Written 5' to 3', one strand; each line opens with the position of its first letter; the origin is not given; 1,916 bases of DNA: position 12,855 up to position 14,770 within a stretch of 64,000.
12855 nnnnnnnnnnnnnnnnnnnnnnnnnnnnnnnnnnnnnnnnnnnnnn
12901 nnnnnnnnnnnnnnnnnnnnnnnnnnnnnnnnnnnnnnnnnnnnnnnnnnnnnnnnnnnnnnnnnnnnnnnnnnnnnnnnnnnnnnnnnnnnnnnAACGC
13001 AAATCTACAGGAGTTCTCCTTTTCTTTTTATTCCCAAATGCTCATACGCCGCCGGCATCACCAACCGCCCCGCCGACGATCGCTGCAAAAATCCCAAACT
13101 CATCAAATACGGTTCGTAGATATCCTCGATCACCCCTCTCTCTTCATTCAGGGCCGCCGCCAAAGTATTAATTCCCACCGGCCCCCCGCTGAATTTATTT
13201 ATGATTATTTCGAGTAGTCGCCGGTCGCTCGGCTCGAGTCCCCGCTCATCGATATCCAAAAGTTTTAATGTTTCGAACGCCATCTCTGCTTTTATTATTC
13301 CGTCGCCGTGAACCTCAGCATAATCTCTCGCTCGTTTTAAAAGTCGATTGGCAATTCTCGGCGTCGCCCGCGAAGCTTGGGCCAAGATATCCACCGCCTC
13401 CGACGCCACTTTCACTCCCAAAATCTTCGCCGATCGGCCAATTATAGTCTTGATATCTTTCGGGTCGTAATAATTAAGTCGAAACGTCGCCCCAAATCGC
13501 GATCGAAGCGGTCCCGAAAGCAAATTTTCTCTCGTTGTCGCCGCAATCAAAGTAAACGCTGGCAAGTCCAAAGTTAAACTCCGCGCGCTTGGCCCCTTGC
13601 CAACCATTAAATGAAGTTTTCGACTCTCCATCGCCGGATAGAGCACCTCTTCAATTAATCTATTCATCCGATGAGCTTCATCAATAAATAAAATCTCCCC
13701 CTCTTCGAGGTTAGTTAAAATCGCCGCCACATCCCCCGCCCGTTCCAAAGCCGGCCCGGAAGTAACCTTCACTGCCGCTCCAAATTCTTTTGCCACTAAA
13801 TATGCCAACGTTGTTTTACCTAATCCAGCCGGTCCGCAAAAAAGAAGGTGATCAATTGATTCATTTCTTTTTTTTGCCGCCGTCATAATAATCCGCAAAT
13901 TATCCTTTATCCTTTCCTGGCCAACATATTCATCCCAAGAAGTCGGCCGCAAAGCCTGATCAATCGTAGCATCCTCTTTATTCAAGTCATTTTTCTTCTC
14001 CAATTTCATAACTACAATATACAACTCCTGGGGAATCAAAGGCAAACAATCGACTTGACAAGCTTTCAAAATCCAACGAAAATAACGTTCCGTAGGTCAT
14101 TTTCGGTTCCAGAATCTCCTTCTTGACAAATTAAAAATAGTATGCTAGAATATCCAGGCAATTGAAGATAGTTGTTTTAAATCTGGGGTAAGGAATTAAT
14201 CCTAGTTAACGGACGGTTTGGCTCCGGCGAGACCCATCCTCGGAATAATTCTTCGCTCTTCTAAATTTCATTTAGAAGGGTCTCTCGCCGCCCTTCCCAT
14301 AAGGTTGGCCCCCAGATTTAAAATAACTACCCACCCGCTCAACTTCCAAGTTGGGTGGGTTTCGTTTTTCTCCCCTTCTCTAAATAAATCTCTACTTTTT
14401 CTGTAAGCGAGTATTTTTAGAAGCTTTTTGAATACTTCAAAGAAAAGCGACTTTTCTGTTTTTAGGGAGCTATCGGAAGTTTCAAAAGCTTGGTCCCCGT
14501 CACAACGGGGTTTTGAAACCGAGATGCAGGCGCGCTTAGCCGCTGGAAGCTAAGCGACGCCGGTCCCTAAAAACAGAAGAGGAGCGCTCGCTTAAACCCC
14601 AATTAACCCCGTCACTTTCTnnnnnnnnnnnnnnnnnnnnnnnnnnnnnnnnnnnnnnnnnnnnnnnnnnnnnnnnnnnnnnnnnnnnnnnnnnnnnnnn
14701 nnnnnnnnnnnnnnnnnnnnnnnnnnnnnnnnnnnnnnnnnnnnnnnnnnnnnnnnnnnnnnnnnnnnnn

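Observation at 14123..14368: Promoter-to-terminator sRNA candidate (~210 nt) forming a long rod-like hairpin, between ruvB and pilB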

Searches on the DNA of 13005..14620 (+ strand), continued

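Call 41: search_with_rna_model(model_id=R1, sources=[window, L001, L002, L003, L004, L021, L081, L082, L083, L084, L085, L086, L087, L088, L090, L091, L092, L093, L094, L095, L096, L097, L098, L102, L103, L104, L106, L107, L110, L111, L114, L115, L117, L118, L121, L123, L124, L126, L127, L129, L130, L131, L132, L134, L135, L136, L137, L138, L139, L142, L143, L146, L147, L148, L153, L155, L158, L159, L163, L164, L165, L166, L167, L168, L177, L178, L179, L182, L187, L190, L191, L192, L195, L198], max_evalue=1e-9, make_alignment=true)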
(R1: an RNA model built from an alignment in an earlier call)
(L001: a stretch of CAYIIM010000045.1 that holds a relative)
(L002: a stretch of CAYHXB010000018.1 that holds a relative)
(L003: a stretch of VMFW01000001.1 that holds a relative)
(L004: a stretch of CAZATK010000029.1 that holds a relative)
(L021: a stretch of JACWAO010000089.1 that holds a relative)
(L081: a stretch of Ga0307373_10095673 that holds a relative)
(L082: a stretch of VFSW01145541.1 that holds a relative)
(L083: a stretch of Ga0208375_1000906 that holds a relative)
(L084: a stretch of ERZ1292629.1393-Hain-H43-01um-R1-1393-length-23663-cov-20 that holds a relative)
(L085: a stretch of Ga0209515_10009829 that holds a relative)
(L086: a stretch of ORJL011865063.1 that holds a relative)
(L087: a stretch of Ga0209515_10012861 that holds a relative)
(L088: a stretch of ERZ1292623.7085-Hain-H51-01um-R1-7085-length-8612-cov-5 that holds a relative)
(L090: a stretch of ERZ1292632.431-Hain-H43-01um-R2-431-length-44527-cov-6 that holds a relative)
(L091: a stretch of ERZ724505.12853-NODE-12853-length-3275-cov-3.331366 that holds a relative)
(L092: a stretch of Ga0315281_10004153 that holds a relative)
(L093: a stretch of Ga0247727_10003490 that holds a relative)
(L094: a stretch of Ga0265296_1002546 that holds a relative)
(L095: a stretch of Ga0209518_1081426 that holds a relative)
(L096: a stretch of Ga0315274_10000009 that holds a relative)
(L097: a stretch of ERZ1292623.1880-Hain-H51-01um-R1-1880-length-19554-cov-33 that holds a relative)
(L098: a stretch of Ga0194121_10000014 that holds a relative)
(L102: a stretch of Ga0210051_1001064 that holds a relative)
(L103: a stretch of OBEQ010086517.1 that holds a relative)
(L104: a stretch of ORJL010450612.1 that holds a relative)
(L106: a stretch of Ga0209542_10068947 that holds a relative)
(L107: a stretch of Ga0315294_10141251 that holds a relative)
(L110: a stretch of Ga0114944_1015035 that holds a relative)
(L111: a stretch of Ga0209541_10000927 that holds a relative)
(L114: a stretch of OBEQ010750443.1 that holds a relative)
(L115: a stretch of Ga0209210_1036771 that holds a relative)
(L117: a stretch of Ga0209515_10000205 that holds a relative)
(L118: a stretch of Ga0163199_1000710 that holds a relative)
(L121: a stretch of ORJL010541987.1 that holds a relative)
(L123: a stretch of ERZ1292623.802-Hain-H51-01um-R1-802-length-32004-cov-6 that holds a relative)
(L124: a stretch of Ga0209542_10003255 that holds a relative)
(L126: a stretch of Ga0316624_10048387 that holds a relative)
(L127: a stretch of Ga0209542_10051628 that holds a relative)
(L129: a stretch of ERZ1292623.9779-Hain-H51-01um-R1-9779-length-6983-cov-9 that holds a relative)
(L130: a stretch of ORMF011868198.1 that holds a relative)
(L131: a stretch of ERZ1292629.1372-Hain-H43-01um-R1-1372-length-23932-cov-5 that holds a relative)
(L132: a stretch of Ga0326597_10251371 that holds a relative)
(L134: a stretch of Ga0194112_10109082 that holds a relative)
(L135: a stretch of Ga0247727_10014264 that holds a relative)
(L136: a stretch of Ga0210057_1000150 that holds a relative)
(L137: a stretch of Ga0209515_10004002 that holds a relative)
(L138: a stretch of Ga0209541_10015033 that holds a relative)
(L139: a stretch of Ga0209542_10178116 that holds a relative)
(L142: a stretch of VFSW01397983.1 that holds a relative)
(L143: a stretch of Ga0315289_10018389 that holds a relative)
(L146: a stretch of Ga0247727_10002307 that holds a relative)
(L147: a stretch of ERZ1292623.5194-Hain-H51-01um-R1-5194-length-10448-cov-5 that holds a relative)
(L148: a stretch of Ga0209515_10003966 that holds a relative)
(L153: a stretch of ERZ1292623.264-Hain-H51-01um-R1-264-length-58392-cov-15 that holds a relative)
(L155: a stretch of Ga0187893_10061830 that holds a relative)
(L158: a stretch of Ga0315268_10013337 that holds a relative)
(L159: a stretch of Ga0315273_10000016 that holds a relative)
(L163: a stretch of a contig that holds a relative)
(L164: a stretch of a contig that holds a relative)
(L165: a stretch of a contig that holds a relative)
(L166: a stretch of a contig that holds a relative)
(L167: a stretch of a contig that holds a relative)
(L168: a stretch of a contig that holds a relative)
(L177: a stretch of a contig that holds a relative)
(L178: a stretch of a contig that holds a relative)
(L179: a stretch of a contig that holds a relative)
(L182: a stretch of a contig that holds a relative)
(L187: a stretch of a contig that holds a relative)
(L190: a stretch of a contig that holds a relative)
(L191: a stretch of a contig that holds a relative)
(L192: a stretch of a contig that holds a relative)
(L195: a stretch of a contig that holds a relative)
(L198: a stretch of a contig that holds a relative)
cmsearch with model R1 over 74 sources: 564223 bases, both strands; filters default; matches with E-value up to 1e-9: 74.
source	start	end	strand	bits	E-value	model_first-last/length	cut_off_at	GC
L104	744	905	-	155.6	1.9e-40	1-162/162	no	0.5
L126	889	1049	-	149.3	1.1e-38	1-162/162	no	0.47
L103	1226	1387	+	148.9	1.4e-38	1-162/162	no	0.49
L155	1182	1340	+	148.2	2.2e-38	1-162/162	no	0.4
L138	5887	6050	+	147.5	3.4e-38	1-162/162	no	0.45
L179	3320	3477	+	145.4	1.3e-37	1-162/162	no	0.42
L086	645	807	+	144.4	2.5e-37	1-162/162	no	0.4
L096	1721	1881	+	142.1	1.1e-36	1-162/162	no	0.47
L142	1028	1187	+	141.3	1.7e-36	1-162/162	no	0.43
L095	712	877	+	141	2.2e-36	1-162/162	no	0.53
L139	401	556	-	141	2.3e-36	1-162/162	no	0.47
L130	10799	10966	+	140.8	2.5e-36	1-162/162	no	0.38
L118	605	759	+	139.5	5.5e-36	1-162/162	no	0.48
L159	7243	7404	+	137.5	2.1e-35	1-162/162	no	0.51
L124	3504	3664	+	136.4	4.1e-35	1-162/162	no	0.43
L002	2711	2865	-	136.4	4.1e-35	1-162/162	no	0.48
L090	3507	3660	-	136.4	4.2e-35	1-162/162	no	0.47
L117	7707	7868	-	135.7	6.6e-35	1-162/162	no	0.51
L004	1970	2136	-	134.5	1.4e-34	1-162/162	no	0.42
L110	712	880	-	133.4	2.8e-34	1-162/162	no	0.5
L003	2657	2816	-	133.4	2.8e-34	1-162/162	no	0.43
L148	212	379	-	133.3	3e-34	1-162/162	no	0.43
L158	7380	7532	+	132.4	5.4e-34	1-162/162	no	0.49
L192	4502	4663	+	131.8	7.7e-34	1-162/162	no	0.54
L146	6706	6869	-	130.5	1.8e-33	1-162/162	no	0.48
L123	7791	7958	-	128.9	4.9e-33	1-162/162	no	0.55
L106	1835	1991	+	128.5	6.6e-33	1-162/162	no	0.4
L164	2663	2823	-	128.3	7.1e-33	1-162/162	no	0.45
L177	606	772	-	128.1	8.2e-33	1-162/162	no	0.46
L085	3937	4092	-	126.9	1.8e-32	1-162/162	no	0.51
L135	12510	12670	+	126.9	1.8e-32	1-162/162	no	0.5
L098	9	174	+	125.4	4.5e-32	1-162/162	no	0.45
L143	7455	7625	-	124.7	7.1e-32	1-162/162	no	0.49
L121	5391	5558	+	124.4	9e-32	1-162/162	no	0.45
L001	2646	2807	-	123.7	1.4e-31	1-162/162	no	0.47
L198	4434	4591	+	122.8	2.5e-31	1-162/162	no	0.46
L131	9715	9868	+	120.7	9.2e-31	1-162/162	no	0.47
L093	5594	5752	+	120.3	1.2e-30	1-162/162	no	0.49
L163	3708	3872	-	120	1.5e-30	1-162/162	no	0.41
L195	602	768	+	111.6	3.2e-28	1-162/162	no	0.52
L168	3513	3657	+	105.3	1.8e-26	1-162/162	no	0.45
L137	1163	1342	+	105.1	2.1e-26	1-162/162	no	0.53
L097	3628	3771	+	100.4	3.9e-25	1-162/162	no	0.42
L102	303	443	+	99.2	8.5e-25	1-162/162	no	0.43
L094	5547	5692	-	96.3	5.6e-24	1-162/162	no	0.45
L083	339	512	+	94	2.4e-23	1-162/162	no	0.39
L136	1005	1170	-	93.7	2.9e-23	1-162/162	no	0.42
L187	1060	1237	+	93.3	3.9e-23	1-162/162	no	0.48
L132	1850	1985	+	92.4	6.8e-23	1-162/162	no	0.5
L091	1925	2097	-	91.5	1.2e-22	1-162/162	no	0.43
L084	5347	5525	+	91.5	1.2e-22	1-162/162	no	0.54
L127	669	802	-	90.7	2e-22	1-162/162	no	0.5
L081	1651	1791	+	90.5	2.2e-22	1-162/162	no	0.47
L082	1097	1235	-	89.9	3.3e-22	1-162/162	no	0.49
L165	7699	7842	+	89.3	4.8e-22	1-162/162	no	0.4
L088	7630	7760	+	89.3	4.9e-22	1-162/162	no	0.48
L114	904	1034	-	89.2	5.1e-22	1-162/162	no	0.47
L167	789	928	+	87.5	1.5e-21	1-162/162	no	0.47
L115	233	377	-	86.3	3.4e-21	1-162/162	no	0.41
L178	289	434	+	84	1.5e-20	1-162/162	no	0.43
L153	13430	13573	-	83.9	1.6e-20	1-162/162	no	0.44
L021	2696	2834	-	83.8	1.6e-20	1-162/162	no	0.44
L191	1925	2056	+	81.5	7.1e-20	1-162/162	no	0.52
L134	523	653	+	81.3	8e-20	1-162/162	no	0.53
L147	6598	6741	+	80.8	1.1e-19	7-156/162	no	0.46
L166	1551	1730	+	78.1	6.3e-19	1-162/162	no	0.53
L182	6395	6567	-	75.4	3.4e-18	1-162/162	no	0.41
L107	991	1119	-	74.2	7.8e-18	1-162/162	no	0.51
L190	2487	2609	+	52.6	7.3e-12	1-162/162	no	0.49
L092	4907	5036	-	50.6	2.7e-11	1-162/162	no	0.46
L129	2134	2257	-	46.8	3e-10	1-162/162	no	0.58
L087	1697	1817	-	46.1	4.6e-10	1-162/162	no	0.51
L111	8189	8329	+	45.4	7.3e-10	1-162/162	no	0.45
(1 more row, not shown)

Alignment A4: 74 matches aligned to the model, 226 columns, each read 5' to 3' on its own strand. Consensus structure (alignment columns), stored with it:
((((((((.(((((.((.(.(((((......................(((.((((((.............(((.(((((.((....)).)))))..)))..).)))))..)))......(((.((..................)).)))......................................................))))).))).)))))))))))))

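Call 54: build_rna_model(alignment_id=A4)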
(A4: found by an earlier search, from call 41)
Model R2 built from alignment A4 (74 sequences, 226 columns); structure: stored with the alignment.
model positions 159; base pairs 45; branch points 1; effective number of sequences 4.38; information 0.59 bits per position. Calibrated on 0.2 Mb of random sequence (short: E-values are rough).
structure used (alignment columns):
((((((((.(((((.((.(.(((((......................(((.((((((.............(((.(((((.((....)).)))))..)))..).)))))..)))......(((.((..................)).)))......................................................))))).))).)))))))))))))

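Call 55: search_with_rna_model(model_id=R2, sources=[L005, L006, L007, L008, L009, L010, L011, L012, L013, L014, L015, L016, L017, L018, L019, L020, L022, L023, L024, L025, L026, L027, L028, L029, L030, L031, L032, L033, L034, L035, L036, L037, L038, L039, L040, L041, L042, L043, L044, L045, L046, L047, L048, L049, L050, L051, L052, L053, L054, L055, L056, L057, L058, L059, L060, L061, L062, L063, L064, L065, L066, L067, L068, L069, L070, L071, L072, L073, L074, L075, L076, L077, L078, L079, L080], max_evalue=1)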
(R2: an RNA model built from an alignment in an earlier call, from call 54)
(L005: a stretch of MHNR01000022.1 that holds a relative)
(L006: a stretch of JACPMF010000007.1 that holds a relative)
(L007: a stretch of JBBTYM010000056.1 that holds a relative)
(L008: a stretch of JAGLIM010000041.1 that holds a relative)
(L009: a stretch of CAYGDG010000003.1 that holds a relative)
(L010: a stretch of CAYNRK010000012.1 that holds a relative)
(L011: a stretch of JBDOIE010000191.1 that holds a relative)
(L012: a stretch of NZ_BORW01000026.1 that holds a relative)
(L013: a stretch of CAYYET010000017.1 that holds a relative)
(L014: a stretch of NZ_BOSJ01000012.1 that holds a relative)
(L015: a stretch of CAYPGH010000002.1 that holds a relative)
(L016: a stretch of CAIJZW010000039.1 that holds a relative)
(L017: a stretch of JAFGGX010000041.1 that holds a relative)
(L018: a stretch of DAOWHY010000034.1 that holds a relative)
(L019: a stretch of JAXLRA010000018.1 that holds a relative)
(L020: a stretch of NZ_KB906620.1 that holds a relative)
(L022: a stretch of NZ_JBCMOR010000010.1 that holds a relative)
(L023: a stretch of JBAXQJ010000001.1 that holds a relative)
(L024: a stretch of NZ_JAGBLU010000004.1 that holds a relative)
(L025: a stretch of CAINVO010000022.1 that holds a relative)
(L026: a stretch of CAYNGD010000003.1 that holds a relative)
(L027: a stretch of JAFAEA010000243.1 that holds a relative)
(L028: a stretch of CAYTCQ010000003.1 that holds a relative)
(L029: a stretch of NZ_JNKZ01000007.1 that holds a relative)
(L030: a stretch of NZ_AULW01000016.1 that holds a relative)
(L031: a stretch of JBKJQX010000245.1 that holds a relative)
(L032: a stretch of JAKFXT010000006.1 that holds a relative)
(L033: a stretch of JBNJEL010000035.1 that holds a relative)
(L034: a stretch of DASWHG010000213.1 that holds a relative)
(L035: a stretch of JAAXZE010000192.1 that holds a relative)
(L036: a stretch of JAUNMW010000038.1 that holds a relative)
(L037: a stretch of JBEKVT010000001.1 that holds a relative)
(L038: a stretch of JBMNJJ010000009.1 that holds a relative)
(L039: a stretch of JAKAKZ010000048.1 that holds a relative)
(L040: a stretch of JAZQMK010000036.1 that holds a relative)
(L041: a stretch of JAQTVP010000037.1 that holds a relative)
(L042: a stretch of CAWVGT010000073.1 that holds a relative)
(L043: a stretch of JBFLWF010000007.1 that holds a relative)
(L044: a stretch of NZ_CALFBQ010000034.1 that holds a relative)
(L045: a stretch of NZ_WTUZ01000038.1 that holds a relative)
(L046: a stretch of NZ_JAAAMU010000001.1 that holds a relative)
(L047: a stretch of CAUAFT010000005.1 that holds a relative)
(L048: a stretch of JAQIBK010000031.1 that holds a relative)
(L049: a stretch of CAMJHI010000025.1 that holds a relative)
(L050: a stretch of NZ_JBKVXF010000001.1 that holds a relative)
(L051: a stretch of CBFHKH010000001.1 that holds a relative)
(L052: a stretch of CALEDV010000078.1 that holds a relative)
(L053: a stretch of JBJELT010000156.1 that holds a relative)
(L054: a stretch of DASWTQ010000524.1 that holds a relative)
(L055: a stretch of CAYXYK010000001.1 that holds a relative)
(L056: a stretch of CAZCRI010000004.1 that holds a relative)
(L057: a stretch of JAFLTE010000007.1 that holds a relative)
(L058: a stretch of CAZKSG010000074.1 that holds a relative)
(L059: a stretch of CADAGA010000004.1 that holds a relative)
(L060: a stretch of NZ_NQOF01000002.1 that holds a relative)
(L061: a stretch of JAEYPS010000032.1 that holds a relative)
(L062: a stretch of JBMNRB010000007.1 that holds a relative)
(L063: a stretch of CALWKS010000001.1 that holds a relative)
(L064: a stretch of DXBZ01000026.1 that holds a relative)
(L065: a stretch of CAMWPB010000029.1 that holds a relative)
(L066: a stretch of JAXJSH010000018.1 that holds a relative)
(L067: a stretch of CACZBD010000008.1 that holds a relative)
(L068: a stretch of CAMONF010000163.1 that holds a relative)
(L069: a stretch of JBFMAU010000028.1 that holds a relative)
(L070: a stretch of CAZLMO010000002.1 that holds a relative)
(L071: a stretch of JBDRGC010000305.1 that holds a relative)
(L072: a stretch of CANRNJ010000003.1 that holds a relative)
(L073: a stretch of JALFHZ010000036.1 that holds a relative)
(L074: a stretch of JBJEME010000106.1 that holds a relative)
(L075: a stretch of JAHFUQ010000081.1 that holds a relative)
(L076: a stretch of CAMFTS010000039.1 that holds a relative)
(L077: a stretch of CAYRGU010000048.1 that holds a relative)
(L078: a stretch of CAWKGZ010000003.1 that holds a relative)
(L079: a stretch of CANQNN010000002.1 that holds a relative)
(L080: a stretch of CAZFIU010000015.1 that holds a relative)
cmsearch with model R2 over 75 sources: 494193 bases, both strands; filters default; matches with E-value up to 1: 10.
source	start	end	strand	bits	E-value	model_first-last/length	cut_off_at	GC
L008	2532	2687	-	43.1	2.1e-07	1-159/159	no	0.42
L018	2663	2818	-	39.2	1.8e-06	1-159/159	no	0.42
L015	2709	2831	-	36.7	7e-06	1-159/159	no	0.52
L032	2645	2807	-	35.7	1.2e-05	1-159/159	no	0.37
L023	2684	2837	-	32.5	7.2e-05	1-159/159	no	0.33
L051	2760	2914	-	30.8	0.00018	1-159/159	no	0.36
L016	2638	2793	-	28.8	0.00055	1-159/159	no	0.34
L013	2306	2447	-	24.6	0.0054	1-159/159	no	0.46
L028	1363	1516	-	23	0.013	1-159/159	no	0.44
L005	2672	2838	-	18.6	0.15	1-159/159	no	0.52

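Call 56: search_with_rna_model(model_id=R2, sources=[L008, L018, L032, L016, L005], max_evalue=0.01, show_alignments=5)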
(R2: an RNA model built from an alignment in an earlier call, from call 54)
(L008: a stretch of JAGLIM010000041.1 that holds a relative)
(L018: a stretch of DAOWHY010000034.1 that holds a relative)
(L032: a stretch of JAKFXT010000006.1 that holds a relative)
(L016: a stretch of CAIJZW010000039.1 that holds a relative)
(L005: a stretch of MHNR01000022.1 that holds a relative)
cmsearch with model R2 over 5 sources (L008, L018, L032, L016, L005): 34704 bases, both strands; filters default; matches with E-value up to 0.01: 4.
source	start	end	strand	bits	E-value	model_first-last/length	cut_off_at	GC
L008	2532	2687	-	43.1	1.4e-08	1-159/159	no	0.42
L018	2663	2818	-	39.2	1.2e-07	1-159/159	no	0.42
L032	2645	2807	-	35.7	8.7e-07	1-159/159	no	0.37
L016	2638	2793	-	28.8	3.9e-05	1-159/159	no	0.34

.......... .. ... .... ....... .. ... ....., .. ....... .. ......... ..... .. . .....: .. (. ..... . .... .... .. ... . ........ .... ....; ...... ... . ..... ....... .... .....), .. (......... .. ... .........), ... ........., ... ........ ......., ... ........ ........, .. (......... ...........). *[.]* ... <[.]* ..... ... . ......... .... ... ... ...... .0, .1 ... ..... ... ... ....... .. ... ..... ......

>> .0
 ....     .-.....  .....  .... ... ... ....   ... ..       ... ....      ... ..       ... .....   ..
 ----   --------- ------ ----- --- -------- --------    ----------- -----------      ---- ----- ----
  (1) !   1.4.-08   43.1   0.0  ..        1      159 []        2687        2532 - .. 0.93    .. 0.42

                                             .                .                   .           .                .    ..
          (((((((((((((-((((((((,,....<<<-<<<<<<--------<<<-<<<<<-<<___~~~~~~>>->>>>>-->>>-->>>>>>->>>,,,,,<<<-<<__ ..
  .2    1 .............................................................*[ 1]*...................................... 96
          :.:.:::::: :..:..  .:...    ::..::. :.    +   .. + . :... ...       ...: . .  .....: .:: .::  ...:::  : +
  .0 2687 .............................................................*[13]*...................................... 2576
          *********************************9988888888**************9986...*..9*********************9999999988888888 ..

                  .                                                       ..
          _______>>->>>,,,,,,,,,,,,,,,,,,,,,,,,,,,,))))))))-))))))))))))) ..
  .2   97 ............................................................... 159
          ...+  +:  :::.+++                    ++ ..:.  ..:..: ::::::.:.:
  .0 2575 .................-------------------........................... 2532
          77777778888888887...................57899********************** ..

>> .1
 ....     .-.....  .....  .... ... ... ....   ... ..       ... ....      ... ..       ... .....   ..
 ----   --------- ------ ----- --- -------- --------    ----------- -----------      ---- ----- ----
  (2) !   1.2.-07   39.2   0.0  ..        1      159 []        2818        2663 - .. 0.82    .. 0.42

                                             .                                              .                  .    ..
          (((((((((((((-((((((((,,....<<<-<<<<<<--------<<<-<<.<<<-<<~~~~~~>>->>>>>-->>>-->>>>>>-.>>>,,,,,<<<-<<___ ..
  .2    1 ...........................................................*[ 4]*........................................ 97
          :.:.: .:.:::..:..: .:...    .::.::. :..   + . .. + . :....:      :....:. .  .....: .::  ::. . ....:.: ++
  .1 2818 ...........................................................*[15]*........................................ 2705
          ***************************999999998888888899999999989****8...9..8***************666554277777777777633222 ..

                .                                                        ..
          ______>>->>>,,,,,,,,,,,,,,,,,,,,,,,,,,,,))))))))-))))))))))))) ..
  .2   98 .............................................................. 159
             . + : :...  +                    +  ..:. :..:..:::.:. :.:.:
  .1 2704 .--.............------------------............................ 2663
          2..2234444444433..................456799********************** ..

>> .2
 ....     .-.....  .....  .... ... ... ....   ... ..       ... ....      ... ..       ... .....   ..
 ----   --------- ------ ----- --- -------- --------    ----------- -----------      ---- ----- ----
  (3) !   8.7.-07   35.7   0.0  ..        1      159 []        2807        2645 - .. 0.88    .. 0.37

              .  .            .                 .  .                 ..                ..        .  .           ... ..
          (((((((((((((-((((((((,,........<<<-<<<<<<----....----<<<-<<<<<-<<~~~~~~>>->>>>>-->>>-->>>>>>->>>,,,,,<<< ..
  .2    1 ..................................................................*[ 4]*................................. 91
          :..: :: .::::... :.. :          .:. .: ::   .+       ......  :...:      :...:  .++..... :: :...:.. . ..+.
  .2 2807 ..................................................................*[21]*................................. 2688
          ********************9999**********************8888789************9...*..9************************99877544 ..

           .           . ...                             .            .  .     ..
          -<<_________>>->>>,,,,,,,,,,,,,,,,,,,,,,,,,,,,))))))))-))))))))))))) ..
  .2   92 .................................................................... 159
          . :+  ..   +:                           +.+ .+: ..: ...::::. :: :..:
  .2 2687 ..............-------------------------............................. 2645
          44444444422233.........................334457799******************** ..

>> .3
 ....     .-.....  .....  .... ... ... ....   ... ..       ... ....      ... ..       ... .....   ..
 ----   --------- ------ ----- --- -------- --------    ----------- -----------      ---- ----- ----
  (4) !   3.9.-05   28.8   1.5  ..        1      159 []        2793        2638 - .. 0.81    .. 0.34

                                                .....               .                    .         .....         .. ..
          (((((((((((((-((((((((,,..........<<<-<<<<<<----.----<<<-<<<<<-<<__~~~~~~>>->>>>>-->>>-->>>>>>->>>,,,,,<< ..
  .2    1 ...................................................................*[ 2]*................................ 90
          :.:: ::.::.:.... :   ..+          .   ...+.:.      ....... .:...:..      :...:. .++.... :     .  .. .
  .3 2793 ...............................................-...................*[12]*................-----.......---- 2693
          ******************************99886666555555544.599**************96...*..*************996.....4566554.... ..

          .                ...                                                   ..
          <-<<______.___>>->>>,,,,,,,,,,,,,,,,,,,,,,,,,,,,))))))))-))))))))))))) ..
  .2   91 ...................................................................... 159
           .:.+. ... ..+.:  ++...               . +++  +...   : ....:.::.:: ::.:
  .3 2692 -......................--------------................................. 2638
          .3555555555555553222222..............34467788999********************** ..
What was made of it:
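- It finds none in about 55 non-CPR ruvB loci (calls 55, 56).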
